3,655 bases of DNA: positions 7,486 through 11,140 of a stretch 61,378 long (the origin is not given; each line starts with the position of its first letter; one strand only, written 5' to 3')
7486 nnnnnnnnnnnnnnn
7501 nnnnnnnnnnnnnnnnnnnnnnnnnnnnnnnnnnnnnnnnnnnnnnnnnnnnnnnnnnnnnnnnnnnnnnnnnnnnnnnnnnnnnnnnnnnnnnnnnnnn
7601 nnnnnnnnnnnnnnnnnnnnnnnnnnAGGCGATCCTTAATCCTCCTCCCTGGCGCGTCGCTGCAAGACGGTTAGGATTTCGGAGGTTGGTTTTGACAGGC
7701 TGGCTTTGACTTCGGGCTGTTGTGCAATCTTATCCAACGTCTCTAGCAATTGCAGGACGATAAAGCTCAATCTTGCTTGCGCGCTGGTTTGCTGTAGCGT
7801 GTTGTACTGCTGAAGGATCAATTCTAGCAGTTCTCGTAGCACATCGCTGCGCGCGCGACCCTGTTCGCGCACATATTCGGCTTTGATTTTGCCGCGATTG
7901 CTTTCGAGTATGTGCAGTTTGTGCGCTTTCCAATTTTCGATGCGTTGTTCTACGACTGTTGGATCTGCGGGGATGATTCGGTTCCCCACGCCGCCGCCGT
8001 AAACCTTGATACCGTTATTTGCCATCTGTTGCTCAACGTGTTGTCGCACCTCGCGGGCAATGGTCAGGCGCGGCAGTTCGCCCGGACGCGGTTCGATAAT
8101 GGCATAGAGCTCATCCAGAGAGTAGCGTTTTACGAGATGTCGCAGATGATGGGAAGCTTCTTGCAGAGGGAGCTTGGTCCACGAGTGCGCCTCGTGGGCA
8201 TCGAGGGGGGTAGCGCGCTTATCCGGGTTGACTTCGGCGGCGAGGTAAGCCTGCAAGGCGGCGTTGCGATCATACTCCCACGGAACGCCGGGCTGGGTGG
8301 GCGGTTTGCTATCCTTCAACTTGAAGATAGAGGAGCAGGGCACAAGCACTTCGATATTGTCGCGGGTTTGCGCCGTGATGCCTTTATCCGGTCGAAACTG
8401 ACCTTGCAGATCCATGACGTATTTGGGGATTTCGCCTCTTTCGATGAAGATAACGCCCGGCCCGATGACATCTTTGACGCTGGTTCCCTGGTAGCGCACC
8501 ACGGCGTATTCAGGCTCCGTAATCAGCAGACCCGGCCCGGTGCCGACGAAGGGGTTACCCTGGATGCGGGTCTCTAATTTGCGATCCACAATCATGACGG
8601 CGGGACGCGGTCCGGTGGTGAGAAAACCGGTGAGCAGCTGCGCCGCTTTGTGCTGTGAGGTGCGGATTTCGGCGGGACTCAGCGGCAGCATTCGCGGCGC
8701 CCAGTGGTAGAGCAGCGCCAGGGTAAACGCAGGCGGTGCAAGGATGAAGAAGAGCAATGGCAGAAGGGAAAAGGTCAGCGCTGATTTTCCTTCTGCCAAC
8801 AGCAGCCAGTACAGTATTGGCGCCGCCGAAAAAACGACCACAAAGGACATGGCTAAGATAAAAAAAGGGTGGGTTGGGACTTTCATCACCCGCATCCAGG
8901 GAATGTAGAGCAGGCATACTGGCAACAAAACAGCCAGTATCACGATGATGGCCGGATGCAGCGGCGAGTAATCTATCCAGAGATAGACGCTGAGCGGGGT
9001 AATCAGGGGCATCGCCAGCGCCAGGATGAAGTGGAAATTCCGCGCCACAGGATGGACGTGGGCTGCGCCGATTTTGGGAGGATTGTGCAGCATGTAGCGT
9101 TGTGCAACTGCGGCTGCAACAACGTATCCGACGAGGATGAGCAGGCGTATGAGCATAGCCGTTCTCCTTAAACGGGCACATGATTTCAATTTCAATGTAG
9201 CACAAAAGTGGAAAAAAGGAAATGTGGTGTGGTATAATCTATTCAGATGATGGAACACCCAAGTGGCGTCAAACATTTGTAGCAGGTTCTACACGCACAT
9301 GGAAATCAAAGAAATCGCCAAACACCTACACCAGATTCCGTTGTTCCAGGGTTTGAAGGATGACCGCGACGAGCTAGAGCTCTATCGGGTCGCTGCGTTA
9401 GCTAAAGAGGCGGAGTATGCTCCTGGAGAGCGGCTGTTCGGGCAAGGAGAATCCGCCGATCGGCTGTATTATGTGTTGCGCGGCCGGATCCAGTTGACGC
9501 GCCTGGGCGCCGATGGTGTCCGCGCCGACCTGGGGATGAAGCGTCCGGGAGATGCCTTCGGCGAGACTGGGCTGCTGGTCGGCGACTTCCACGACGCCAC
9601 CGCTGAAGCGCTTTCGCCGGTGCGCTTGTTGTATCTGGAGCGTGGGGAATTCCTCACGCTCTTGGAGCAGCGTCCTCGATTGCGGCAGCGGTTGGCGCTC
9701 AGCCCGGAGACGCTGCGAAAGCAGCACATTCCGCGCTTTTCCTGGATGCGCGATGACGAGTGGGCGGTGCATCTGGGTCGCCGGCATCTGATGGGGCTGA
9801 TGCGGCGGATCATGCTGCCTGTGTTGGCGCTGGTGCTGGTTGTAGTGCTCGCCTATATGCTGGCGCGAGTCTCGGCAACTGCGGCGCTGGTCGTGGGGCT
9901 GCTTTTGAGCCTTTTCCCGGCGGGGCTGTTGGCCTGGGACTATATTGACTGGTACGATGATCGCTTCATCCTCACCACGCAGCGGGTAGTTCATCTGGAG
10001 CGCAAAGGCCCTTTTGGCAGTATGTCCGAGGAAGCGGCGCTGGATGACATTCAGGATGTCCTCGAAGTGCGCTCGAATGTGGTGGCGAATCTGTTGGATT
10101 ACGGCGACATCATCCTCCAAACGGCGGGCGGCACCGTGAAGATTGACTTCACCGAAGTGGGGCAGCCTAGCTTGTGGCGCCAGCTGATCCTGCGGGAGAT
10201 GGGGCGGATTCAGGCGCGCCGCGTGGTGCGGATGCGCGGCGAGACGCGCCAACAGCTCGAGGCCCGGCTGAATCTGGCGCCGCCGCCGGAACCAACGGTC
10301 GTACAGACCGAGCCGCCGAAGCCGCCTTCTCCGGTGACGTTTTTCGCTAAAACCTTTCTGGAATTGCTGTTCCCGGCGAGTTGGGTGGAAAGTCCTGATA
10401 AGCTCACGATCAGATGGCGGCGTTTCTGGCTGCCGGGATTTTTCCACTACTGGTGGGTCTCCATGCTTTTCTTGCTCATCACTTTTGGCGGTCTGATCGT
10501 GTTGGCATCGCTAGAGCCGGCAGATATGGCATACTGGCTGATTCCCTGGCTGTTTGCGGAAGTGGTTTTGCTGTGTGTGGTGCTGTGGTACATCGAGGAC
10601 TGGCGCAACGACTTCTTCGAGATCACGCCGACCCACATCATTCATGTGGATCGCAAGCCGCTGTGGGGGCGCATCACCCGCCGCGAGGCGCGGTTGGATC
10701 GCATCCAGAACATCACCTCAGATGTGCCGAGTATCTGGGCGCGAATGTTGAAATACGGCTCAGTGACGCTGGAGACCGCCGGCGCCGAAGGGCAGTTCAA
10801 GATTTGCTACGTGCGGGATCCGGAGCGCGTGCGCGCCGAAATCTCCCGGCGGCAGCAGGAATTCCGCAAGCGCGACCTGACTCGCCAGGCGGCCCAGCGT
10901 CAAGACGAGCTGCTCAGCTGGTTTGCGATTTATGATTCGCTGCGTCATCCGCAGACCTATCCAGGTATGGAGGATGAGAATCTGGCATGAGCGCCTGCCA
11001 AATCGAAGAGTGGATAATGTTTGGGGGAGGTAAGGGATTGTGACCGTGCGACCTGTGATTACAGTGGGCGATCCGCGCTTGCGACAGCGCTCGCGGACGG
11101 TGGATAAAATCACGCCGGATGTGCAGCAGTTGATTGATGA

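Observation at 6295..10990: Two tandem SPFH/band-7 membrane proteins divergent from a cNMP-binding/2x bPH_2 membrane protein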

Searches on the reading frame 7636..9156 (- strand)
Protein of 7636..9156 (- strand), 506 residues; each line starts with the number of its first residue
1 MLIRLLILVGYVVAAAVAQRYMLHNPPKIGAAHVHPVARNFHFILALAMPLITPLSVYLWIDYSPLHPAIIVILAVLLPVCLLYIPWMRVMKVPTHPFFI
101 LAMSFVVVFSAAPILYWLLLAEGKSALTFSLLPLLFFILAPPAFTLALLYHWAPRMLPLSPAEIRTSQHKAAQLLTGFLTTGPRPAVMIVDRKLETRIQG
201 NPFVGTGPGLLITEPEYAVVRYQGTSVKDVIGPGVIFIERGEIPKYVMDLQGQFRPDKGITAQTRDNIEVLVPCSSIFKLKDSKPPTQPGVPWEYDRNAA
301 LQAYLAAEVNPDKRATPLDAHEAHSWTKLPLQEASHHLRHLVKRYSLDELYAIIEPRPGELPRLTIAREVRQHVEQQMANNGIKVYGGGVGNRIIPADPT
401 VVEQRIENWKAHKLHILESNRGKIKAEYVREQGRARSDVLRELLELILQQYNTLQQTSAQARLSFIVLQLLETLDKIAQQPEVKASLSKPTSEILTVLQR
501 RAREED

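Call 3: search_protein_families(library=pfam, proteins=[window:7636-9156:-], max_evalue=1)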
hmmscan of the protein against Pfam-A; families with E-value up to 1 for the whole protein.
window:7636-9156:- (506 aa): 1 family
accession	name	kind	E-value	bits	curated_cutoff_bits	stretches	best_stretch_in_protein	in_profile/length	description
PF01145.31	Band_7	-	5.2e-07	30.3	23.6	2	213-284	3-73/176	SPFH domain / Band 7 family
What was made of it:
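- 7636..9156 (-): Gene A: polytopic SPFH protein, 506 aa. Five N-terminal TM helices (residues 2-156), SPFH domain (about 186-390), a long helix (399-455) and C-terminal helices. Pfam Band_7 30.3 bits (call 3).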

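Call 4: search_protein_families(library=ncbifam, proteins=[window:7636-9156:-], max_evalue=1)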
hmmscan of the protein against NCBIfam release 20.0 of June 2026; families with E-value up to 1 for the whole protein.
window:7636-9156:- (506 aa): 0 families

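Call 6: search_protein_families(library=padloc, proteins=[window:7636-9156:-], max_evalue=0.1)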
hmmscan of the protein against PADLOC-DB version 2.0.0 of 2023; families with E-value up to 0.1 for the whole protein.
window:7636-9156:- (506 aa): 0 families

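Call 20: find_homologous_proteins(query=window:7636-9156:-)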
Query window:7636-9156:- (506 aa): 18 proteins with E <= 0.001 among 8000 candidates.
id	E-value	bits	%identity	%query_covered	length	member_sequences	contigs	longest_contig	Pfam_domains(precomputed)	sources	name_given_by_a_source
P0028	0.0e+0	1125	100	100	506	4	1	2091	PF01145.32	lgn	-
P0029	2.4e-204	698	63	100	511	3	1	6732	PF01145.32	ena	-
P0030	1.1e-201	689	61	100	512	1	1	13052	PF01145.32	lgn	-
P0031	5.2e-184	631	57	99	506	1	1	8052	-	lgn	-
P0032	5.8e-167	575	53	99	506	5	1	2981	PF01145.32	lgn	-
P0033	2.0e-163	563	53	99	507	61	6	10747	PF01145.32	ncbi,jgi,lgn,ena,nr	ncbi:MAG TPA: SPFH domain-containing protein [Anaerolineae bacterium]|nr:SPFH domain-containing prot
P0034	3.4e-161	556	52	99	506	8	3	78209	PF01145.32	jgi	-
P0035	4.7e-135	470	45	100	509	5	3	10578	PF01145.32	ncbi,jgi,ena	-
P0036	7.5e-125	436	43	98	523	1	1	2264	PF01145.32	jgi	jgi:hypothetical protein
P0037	3.1e-121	424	42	100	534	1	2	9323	PF01145.32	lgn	-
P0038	4.9e-114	400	41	99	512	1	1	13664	PF01145.32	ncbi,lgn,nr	ncbi:MAG: hypothetical protein JXB35_00460 [Anaerolineae bacterium]|nr:hypothetical protein [Anaerol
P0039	2.5e-111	391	39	100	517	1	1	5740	PF01145.32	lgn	-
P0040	2.1e-96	342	38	99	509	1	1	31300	PF01145.32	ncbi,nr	ncbi:MAG: hypothetical protein JXA33_23285 [Anaerolineae bacterium]|nr:hypothetical protein [Anaerol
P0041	2.4e-92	329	37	96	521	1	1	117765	PF01145.32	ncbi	-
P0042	1.5e-90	323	39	97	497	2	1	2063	-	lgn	-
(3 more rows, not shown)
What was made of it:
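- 7636..9156 (-): A 100% identical 506-aa protein, P0028, is on record (call 20).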

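Call 24: search_solved_structures(query=A3, max_evalue=1)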
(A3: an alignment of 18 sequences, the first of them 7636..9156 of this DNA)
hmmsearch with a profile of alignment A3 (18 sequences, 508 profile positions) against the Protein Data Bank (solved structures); distinct sequences matched with E-value up to 1: 3.
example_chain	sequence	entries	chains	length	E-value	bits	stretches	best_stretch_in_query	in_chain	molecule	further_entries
8gn9_A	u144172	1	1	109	0.26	13.1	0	248-282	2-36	Stomatin homolog PH1511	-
9zd2_F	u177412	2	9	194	0.9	11.3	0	211-283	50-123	Stomatin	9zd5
6euq_A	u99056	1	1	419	0.92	11.3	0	37-76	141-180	Multidrug transporter MdfA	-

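Call 34: predict_structure(alignment_id=A3)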
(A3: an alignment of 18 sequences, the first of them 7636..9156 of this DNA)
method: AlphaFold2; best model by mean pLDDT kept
length: 506 residues; sequences in the alignment: 18
mean_pLDDT: 77.4   pTM: 0.58
mean pLDDT of the five models: 77.4, 76.5, 76.4, 75.6, 74.9
residues with pLDDT >= 90: 48; 70-90: 346; 50-70: 104; < 50: 8
segments of 3 or more residues with pLDDT < 50: 313-316
pLDDT, mean of each block of 10 residues (from residue 1): 68 75 60 65 74 64 69 80 85 79 83 75 64 78 83 75 75 75 77 77 69 88 84 83 85 88 89 92 86 88 80 51 76 90 86 63 86 91 89 84 80 82 84 76 76 73 70 69 70 71 58
secondary structure, 60 per line:
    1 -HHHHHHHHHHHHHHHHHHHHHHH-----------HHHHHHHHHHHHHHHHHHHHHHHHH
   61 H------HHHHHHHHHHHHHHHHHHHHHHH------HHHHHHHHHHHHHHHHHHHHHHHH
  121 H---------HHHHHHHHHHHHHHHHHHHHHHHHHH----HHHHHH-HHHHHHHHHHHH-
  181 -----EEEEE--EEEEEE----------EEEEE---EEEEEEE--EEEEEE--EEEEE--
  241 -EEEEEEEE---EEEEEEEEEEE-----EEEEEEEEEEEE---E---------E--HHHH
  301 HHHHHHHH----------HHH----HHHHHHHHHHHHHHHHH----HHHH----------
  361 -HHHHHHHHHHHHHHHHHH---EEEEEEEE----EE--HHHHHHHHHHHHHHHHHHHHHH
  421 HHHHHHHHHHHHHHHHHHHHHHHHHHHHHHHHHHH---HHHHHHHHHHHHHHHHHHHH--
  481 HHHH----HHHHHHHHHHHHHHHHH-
elements in order: H2-24 H36-61 H68-90 H97-121 H131-156 H161-166 H168-179 E186-190 E193-198 E209-213 E217-223 E226-231 E234-238 E242-249 E253-263 E269-280 H297-308 H326-342 H347-350 H362-379 E383-390 H399-455 H459-478 H481-484 H489-505
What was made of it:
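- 7636..9156 (-): AlphaFold model with pLDDT 77 (call 34).
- Checked: The membrane domain of A has 5 predicted TM helices, not about 7 (AlphaFold model, pLDDT 77, call 34).
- The A model (pLDDT 77) shows 5 TM helices, an SPFH domain and a 57-residue helix (call 34).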

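Call 38: fold_search(model_id=the predicted structure, library=pdb)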
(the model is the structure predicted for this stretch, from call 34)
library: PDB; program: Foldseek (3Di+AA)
matches with E <= 10: 232; with E <= 0.001: 60
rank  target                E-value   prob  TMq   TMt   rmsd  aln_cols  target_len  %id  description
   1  7vhq_G                2.3e-09  1.00  0.28  0.43  11.4       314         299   16  Structural insights into the membrane microdomain organization by SPFH family proteins (released 2022-01-19)
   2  7vhq_E                7.6e-09  1.00  0.28  0.46  11.8       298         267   14  Structural insights into the membrane microdomain organization by SPFH family proteins (released 2022-01-19)
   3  9cz2_XA               1.1e-08  1.00  0.27  0.44  11.1       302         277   14  Cryo-EM structure of a nautilus-like HflK/C assembly in complex with FtsH AAA protease (released 2024-11-13)
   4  9o9z_A                1.9e-08  1.00  0.28  0.51   7.8       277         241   16  The human PHB1/2 complex (closed) (released 2025-10-22)
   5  9z7u_B                2.5e-08  1.00  0.25  0.43  10.9       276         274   16  Human Stomatin - C8 Symmetry (released 2026-02-25)
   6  8rrh_B                3.9e-08  1.00  0.26  0.41  11.4       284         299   11  The human prohibitin complex (released 2024-12-18)
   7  8rrh_A                4.4e-08  1.00  0.27  0.46  10.5       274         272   16  The human prohibitin complex (released 2024-12-18)
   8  9vvj_A                5.4e-08  1.00  0.28  0.43  19.0       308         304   16  Cryo-EM structure of the erlin1/2 complex purified using DDM and GDN (released 2026-03-25)
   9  9oh9_A                6.1e-08  1.00  0.25  0.45  10.6       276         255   16  Human Stomatin Complex in Native Membrane Vesicles (released 2025-08-13)
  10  9vvg_A                6.8e-08  1.00  0.28  0.45  19.8       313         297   14  Cryo-EM structure of the erlin1/2 complex purified using GDN and CHS (released 2026-03-25)
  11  9oh9_B                7.1e-08  1.00  0.25  0.45  10.5       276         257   16  Human Stomatin Complex in Native Membrane Vesicles (released 2025-08-13)
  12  9o9u_A                7.5e-08  1.00  0.28  0.44  20.2       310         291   14  The Erlin1/2 complex (released 2025-10-22)
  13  9bq2_B                8.0e-08  1.00  0.23  0.27  25.3       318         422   17  Structure of the flotillin complex in a native membrane environment (released 2024-07-24)
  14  9z7u_C                1.1e-07  1.00  0.25  0.43  11.7       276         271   16  Human Stomatin - C8 Symmetry (released 2026-02-25)
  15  9vvj_a                1.1e-07  1.00  0.28  0.42  16.5       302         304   14  Cryo-EM structure of the erlin1/2 complex purified using DDM and GDN (released 2026-03-25)
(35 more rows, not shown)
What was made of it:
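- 7636..9156 (-): Foldseek matches HflK/C 7vhq at E 2e-9, and also prohibitin, stomatin, erlin, flotillin and QmcA (call 38).
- On SPFH / Band_7 superfamily: The model has pLDDT 77 (call 34), and Foldseek to HflK/C, prohibitin, stomatin, erlin and flotillin gives E 2e-9 to 1e-6 (call 38).
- Closest known: HflK/HflC-FtsH complex. Same: This is the best Foldseek match for A (E 2e-9, about 300 aligned columns, call 38).
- Closest known: Eukaryotic heteromeric SPFH cages. Same: The A model aligns with these structures at E 1e-8 to 1e-6 (call 38).
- About 300 columns align with cage-forming SPFH structures, with HflK/C 7vhq best at E 2e-9, then prohibitin, stomatin, erlin, flotillin and QmcA-YbbJ (call 38). 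The best structural matches are HflK/C-FtsH complexes (call 38).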

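Call 43: find_encoding_contigs(protein=P0028, flank=5000, max_places=3)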
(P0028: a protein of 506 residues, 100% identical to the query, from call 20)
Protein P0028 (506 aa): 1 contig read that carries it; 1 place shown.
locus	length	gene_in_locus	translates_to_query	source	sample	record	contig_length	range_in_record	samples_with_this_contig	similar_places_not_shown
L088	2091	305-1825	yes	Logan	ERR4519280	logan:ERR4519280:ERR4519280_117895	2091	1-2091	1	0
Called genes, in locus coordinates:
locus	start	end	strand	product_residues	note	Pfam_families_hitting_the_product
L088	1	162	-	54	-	?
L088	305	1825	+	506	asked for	PF01145:Band_7 (weak)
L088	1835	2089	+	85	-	?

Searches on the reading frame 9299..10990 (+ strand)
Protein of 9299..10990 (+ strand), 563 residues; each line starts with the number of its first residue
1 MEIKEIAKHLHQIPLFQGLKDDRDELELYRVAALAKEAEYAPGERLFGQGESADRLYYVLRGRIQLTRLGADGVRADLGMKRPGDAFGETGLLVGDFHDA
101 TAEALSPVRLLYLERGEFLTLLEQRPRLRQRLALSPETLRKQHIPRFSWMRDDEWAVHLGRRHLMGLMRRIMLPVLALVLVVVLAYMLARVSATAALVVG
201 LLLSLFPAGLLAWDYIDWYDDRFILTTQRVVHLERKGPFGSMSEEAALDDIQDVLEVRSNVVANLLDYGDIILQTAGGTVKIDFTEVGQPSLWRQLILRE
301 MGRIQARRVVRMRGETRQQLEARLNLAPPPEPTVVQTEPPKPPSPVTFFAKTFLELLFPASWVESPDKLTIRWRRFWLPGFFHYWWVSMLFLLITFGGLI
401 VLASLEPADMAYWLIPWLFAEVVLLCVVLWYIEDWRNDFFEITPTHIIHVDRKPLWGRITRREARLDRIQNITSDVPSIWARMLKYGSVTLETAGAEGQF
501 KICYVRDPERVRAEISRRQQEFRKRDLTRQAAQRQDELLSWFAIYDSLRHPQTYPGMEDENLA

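Call 3: search_protein_families(library=pfam, proteins=[window:9299-10990:+], max_evalue=1)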
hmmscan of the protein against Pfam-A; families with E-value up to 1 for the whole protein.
window:9299-10990:+ (563 aa): 2 families
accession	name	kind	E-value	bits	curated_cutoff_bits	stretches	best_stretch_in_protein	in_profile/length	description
PF00027.35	cNMP_binding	-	3.4e-19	69.1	27.5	1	39-124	3-88/89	Cyclic nucleotide-binding domain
PF03703.20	bPH_2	-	7.4e-11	42.6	22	2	435-515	1-78/78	Bacterial PH domain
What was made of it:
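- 9299..10990 (+): Gene D: a neighbour, not a partner. CAP-type cNMP_binding-like domain (1-130), then two repeats of a TM hairpin followed by a bPH_2 domain (YdbT-like), then a conserved C-terminal helix. It belongs to a conserved D-def-mrp array. Pfam (call 3).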

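Call 4: search_protein_families(library=ncbifam, proteins=[window:9299-10990:+], max_evalue=1)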
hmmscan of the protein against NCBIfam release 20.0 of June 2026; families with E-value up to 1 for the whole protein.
window:9299-10990:+ (563 aa): 11 families
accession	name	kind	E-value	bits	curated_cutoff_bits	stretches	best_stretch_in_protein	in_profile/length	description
NF041163.2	encap_f2b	equivalog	5.6e-14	52.1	400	1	3-137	66-198/450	family 2B encapsulin nanocompartment shell protein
NF050806.1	TransRegFixKCaul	equivalog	5.7e-10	38.8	300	1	35-141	23-127/215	transcriptional regulator FixK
TIGR03896.1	cyc_nuc_ocin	subfamily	8.7e-06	25.3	161.05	1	36-132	162-258/317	bacteriocin-type transport-associated protein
NF058543.1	ActPatMycb56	equivalog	6e-05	22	460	1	27-132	11-114/317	acetyltransferase Pat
NF050815.1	TransActFtrBCaul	equivalog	0.00024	20.4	300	1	9-110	10-106/251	transcriptional activator FtrB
NF010499.0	PRK13918.1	equivalog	0.0012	18.4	274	1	38-110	15-85/205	CRP/FNR family transcriptional regulator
NF045989.1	TransRegFnrLRhodb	equivalog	0.0012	18.1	300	1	27-132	28-130/245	transcriptional regulator FnrL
NF008732.0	PRK11753.1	equivalog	0.0015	18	266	1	32-127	20-116/214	cAMP-activated global transcriptional regulator CRP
NF052518.1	TransRegLdrP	equivalog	0.0025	17.9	300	1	44-106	8-69/195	transcriptional regulator LdrP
NF006901.0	PRK09392.1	equivalog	0.029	13.7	211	1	7-114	6-108/236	transcriptional activator FtrB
TIGR03697.1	NtcA_cyano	equivalog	0.074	12.8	244.95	1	44-104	2-62/193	global nitrogen regulator NtcA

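Call 6: search_protein_families(library=padloc, proteins=[window:9299-10990:+], max_evalue=0.1)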
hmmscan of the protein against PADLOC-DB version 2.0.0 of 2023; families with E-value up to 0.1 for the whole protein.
window:9299-10990:+ (563 aa): 3 families
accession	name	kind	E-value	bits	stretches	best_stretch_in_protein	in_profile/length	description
PDLC00731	Effector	-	0.00029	17.9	1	31-134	36-135/306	TIR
PDLC02371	PycTIR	-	0.00065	17.1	1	30-134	32-132/288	-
PDLC00734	PycC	-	0.0017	15.5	1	32-96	27-89/374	Pycsar cyclase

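Call 54: find_related_loci(query=A6, collection=metagenome_contigs, flank=6000)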
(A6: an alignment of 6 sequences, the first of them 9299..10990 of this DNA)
Query A6 (563 aa) in metagenome_contigs; peptide patterns used: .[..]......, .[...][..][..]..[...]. (x = any residue, [..] = any of these).
282 stretches matched a pattern; 31 encode a relative of the query (tblastn E <= 1e-3); 30 distinct loci.
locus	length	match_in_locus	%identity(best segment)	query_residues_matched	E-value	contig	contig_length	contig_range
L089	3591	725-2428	66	1-563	0e+0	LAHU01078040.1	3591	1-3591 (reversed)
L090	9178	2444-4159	66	1-561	0e+0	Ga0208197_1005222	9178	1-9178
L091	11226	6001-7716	65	1-561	0e+0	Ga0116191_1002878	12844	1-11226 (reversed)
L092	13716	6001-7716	65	1-561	0e+0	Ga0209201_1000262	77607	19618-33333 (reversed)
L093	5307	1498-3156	47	1-548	3e-157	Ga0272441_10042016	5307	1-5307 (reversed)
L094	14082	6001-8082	45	1-549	5e-151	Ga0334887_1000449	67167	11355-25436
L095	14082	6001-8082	47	1-550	1e-150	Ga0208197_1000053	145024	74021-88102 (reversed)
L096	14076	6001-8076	44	1-548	8e-148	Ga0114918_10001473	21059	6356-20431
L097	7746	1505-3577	44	1-562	3e-146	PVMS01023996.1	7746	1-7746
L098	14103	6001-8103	45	1-557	2e-145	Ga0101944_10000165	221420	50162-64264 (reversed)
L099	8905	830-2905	45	1-558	5e-144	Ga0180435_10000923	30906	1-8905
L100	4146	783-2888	45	1-555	3e-147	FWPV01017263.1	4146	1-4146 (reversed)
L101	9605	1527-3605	46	1-549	3e-143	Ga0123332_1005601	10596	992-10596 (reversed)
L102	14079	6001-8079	46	1-549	4e-143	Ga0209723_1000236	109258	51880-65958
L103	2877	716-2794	46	1-549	1e-150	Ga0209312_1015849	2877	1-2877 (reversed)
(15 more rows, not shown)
